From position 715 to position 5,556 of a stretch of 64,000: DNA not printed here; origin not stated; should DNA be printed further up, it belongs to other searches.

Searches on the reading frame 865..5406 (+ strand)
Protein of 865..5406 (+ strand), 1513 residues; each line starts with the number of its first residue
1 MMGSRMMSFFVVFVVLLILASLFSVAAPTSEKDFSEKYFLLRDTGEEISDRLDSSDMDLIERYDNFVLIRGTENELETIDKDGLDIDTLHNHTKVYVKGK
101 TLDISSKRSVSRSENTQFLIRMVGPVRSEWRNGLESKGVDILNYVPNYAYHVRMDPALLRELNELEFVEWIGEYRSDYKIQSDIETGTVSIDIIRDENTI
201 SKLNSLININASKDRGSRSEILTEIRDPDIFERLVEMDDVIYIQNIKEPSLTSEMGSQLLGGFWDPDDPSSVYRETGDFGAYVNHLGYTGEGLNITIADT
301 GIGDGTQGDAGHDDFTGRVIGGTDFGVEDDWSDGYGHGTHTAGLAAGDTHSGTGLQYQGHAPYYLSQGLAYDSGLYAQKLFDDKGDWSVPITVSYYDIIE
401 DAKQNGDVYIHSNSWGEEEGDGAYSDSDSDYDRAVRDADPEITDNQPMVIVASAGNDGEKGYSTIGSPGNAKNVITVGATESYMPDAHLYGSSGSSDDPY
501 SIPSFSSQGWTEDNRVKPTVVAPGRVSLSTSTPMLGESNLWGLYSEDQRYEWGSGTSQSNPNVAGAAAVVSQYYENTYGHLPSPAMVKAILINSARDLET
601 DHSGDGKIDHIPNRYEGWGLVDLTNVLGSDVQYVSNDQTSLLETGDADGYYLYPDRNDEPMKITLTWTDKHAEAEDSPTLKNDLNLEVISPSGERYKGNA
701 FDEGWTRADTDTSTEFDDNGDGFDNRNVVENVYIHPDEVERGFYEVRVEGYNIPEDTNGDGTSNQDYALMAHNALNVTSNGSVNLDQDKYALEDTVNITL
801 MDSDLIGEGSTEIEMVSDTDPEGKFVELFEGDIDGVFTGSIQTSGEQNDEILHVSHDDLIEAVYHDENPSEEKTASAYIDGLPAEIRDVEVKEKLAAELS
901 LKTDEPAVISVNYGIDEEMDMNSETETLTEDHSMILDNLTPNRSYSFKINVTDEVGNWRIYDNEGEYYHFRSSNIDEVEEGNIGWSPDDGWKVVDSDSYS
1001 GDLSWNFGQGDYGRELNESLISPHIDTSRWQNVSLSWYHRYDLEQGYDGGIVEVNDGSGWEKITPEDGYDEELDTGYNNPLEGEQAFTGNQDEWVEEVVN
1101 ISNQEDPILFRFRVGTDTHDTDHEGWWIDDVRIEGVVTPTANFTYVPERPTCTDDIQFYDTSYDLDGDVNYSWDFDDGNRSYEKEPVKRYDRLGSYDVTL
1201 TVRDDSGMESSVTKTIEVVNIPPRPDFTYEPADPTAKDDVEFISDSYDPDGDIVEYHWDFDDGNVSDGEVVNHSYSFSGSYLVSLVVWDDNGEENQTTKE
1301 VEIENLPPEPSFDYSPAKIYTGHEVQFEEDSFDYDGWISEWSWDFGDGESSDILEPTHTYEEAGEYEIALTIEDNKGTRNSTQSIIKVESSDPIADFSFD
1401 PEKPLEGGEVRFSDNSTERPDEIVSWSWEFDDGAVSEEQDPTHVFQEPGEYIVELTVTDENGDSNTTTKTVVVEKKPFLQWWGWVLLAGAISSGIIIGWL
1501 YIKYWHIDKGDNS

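Call 92: search_protein_families(library=pfam, proteins=[window:865-5406:+], max_evalue=0.001)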
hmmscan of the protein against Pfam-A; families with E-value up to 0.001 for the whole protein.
window:865-5406:+ (1513 aa): 8 families
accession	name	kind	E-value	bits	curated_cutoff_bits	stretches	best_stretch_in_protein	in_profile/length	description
PF18911.6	PKD_4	-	6.8e-69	228.4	27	4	1392-1472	3-84/85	PKD domain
PF00801.26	PKD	-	4.2e-49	164.9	23.5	4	1316-1382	8-75/80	PKD domain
PF00082.27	Peptidase_S8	-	2.3e-40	139.2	21.8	1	290-619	1-288/288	Subtilase family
PF22352.2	K319L-like_PKD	-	1.1e-06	29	27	0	1413-1473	17-84/84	K319L-like, PKD domain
PF15418.12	DUF4625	-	7.7e-06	26.7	27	0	1362-1388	104-130/131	Domain of unknown function (DUF4625)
PF13754.12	Big_3_4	-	7.5e-05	23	27.3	0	1444-1471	29-56/106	Domain of unknown function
PF16820.11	PKD_3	-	0.00011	22.4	26.3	0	1425-1457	34-66/68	PKD-like domain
PF16403.11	Bact_surface_Ig-like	-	0.00054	20.4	27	0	1191-1218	44-71/71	Bacterial surface protein, Ig-like domain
